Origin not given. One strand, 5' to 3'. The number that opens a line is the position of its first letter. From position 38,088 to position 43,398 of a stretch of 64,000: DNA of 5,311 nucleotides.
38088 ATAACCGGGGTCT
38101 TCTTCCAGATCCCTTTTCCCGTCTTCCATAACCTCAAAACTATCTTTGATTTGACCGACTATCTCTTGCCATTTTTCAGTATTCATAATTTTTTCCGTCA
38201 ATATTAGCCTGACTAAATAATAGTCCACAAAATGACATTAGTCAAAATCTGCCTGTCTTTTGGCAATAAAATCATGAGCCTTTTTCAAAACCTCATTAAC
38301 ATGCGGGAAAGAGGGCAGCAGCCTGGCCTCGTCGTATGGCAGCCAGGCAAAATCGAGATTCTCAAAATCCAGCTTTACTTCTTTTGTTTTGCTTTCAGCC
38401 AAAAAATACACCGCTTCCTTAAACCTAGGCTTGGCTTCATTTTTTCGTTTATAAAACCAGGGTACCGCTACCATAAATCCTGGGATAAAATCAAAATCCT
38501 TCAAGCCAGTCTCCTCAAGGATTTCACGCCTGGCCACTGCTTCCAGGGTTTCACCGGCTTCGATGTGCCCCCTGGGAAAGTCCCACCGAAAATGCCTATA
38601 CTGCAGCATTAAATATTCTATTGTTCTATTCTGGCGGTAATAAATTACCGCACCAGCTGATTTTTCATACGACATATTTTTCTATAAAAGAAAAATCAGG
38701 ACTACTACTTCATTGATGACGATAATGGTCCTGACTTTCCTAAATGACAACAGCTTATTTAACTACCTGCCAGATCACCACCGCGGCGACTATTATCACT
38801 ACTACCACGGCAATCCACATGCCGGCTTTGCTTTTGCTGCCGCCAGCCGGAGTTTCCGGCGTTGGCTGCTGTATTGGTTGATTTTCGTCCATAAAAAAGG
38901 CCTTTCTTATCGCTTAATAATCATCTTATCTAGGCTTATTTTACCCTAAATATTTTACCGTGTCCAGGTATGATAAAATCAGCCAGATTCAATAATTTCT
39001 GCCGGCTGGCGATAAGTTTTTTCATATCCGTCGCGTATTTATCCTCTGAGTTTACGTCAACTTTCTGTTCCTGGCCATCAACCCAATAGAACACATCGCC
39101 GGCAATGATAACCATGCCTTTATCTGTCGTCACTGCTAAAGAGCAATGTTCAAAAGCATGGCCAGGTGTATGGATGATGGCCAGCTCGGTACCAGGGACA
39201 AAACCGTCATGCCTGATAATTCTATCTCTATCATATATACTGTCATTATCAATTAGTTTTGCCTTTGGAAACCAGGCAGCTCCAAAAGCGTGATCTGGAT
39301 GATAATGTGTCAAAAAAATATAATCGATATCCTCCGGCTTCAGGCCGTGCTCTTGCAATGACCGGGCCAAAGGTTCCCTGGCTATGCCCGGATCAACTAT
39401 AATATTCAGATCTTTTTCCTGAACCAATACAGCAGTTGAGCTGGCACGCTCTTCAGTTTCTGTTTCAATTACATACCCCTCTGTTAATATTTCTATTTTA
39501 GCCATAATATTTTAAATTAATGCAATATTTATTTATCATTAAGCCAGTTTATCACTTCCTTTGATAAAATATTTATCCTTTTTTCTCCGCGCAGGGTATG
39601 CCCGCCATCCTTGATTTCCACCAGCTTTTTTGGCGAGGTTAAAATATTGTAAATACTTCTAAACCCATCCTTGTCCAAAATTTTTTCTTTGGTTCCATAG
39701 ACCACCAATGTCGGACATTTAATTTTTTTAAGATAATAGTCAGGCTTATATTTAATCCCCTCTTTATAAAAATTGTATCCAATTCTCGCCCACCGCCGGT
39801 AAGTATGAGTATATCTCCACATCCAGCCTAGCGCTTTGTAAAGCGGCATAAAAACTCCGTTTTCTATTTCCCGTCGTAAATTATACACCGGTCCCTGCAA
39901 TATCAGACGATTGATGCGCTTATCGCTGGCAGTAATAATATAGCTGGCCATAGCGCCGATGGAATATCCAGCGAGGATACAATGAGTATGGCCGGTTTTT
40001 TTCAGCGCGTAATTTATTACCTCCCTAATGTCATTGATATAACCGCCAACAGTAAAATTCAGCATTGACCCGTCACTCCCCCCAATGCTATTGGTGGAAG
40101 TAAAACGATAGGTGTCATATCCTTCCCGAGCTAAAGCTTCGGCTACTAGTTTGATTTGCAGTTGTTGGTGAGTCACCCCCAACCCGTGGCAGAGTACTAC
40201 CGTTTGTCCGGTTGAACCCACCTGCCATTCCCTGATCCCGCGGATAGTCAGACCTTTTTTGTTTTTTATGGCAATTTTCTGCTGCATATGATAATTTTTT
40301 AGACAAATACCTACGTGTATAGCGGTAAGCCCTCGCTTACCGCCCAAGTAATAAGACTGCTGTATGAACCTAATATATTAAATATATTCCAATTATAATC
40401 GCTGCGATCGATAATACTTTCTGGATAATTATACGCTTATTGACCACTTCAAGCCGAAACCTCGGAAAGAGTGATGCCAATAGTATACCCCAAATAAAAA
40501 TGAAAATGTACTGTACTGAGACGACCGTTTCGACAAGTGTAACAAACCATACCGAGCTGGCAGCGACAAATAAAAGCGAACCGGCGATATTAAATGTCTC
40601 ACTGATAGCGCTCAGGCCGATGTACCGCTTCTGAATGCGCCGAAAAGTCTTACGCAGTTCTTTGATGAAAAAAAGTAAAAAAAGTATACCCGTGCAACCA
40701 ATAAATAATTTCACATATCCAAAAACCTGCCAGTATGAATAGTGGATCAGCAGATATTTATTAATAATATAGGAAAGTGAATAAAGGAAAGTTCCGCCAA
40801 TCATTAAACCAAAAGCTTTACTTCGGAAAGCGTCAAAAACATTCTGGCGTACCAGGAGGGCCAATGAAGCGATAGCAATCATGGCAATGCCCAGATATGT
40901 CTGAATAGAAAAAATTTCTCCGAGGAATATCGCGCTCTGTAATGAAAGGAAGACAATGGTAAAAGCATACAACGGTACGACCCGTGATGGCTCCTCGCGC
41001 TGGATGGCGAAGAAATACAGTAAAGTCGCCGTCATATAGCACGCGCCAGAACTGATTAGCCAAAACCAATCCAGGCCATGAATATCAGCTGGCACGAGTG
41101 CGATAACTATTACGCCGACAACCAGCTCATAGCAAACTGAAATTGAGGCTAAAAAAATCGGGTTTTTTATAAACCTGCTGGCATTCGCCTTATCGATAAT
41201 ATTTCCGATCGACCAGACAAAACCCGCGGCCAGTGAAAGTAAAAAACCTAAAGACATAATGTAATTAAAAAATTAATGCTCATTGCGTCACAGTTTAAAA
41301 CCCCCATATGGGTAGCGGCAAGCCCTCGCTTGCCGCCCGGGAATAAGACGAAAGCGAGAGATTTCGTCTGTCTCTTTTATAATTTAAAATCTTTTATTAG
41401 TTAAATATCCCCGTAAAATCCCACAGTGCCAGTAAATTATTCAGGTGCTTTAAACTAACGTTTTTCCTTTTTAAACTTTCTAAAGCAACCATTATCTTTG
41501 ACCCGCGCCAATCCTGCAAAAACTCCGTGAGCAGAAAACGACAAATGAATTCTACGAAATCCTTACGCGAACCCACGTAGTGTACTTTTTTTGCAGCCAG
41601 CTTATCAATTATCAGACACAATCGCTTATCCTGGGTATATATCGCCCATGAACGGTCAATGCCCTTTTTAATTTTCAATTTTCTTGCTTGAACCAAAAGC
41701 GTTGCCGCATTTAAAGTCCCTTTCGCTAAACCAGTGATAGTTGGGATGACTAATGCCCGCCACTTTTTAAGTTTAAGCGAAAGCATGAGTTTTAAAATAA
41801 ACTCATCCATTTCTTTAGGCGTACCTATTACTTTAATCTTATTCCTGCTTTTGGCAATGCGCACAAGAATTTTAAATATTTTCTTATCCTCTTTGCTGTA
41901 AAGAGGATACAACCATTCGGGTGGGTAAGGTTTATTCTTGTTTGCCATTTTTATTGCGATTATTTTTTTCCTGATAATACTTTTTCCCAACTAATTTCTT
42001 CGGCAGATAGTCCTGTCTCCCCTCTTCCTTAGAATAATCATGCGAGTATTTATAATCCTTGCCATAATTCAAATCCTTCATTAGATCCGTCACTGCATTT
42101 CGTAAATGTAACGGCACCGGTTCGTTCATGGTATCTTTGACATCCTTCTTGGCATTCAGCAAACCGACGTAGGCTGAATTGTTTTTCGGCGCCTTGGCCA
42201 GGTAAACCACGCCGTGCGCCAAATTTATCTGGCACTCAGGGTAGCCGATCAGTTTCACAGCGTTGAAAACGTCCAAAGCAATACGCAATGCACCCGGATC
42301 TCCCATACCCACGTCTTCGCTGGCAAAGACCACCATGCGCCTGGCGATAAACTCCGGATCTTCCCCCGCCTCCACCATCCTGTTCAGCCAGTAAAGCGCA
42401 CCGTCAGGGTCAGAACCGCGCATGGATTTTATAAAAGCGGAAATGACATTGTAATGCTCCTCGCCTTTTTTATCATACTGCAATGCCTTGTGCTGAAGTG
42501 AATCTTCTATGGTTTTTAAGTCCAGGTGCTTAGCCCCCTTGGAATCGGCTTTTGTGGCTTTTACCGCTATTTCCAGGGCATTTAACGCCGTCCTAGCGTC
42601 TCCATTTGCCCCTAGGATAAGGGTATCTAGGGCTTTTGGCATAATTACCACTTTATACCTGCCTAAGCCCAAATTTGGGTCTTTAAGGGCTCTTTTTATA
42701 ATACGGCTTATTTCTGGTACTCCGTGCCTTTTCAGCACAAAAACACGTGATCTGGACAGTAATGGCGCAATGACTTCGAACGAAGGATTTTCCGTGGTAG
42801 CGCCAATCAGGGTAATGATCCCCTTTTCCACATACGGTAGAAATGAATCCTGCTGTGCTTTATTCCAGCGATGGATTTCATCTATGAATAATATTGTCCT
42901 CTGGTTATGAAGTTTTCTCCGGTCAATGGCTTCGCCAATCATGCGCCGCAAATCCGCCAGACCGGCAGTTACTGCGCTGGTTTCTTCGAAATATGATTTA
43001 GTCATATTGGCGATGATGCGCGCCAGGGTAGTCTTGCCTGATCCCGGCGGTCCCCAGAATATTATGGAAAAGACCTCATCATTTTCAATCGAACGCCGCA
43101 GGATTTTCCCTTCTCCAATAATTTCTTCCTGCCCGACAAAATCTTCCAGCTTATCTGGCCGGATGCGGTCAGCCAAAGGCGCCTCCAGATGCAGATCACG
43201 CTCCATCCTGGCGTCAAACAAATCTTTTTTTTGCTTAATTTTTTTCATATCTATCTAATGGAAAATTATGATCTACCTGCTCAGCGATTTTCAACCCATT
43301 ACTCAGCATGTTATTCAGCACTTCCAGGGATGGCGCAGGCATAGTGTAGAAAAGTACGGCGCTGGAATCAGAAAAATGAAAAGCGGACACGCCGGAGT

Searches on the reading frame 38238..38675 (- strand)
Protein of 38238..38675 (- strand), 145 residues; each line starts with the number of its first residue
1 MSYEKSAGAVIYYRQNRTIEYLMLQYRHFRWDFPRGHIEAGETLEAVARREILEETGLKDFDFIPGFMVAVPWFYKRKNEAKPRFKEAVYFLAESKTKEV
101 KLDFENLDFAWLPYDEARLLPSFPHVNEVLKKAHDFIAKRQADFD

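Call 66: search_protein_families(library=pfam, proteins=[window:38238-38675:-], max_evalue=0.00001)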
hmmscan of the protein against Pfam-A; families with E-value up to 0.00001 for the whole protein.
window:38238-38675:- (145 aa): 1 family
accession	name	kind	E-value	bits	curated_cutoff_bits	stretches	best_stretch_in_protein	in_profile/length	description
PF00293.34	NUDIX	-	3.8e-17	63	21.1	1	5-122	4-123/134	NUDIX domain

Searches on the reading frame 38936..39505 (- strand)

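Call 66: search_protein_families(library=pfam, proteins=[window:38936-39505:-], max_evalue=0.00001)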
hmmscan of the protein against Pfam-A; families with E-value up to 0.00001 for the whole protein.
window:38936-39505:- (189 aa): 1 family
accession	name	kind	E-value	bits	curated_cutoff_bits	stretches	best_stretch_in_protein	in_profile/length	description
PF00753.33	Lactamase_B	-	6.5e-21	75.6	22.7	1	22-82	5-66/196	Metallo-beta-lactamase superfamily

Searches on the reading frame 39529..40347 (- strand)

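Call 66: search_protein_families(library=pfam, proteins=[window:39529-40347:-], max_evalue=0.00001)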
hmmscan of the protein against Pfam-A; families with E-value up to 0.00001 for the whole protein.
window:39529-40347:- (272 aa): 4 families
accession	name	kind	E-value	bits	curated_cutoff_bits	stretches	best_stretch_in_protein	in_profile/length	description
PF12146.15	Hydrolase_4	-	7.4e-17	61.9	27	1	48-176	5-129/239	Serine aminopeptidase, S33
PF00561.26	Abhydrolase_1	-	8.6e-13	48.9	25.8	1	49-157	2-103/245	alpha/beta hydrolase fold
PF20408.4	Abhydrolase_11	-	1.2e-06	28.8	27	0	48-145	3-99/193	Alpha/beta hydrolase domain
PF12697.13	Abhydrolase_6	-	9.8e-06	26.8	26.3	0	50-250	1-204/217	Alpha/beta hydrolase family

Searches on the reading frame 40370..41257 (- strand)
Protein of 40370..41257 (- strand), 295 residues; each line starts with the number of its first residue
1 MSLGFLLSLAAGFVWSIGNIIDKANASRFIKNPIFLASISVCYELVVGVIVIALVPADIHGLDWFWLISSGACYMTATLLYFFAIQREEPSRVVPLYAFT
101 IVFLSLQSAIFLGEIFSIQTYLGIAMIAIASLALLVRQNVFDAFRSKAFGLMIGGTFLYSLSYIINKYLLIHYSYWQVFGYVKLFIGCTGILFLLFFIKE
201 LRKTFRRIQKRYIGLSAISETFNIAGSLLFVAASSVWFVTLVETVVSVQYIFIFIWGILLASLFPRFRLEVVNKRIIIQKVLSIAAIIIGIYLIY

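Call 66: search_protein_families(library=pfam, proteins=[window:40370-41257:-], max_evalue=0.00001)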
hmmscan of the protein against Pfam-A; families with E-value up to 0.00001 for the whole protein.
window:40370-41257:- (295 aa): 1 family
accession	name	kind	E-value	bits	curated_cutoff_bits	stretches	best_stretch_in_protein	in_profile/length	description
PF00892.27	EamA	-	7.3e-09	36.5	28.2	1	3-134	2-133/135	EamA-like transporter family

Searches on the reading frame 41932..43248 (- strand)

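Call 66: search_protein_families(library=pfam, proteins=[window:41932-43248:-], max_evalue=0.00001)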
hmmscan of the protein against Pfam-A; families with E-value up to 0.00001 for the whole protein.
window:41932-43248:- (438 aa): 5 families
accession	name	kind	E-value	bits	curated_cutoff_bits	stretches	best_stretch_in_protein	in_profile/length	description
PF12002.13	MgsA_C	-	5.8e-62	208.9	27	1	278-433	1-156/167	MgsA AAA+ ATPase C terminal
PF16193.11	AAA_assoc_2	-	6.7e-28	97.2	34.3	1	197-277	2-81/81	AAA C-terminal domain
PF05496.18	RuvB_N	-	1.1e-15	58.2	27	1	29-147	1-115/159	Holliday junction DNA helicase RuvB P-loop domain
PF00004.35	AAA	-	1.9e-14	54.7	21.2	1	62-168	1-124/131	ATPase family associated with various cellular activities (AAA)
PF07728.20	AAA_5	-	2.9e-06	27.8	22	0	62-153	2-103/139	AAA domain (dynein-related subfamily)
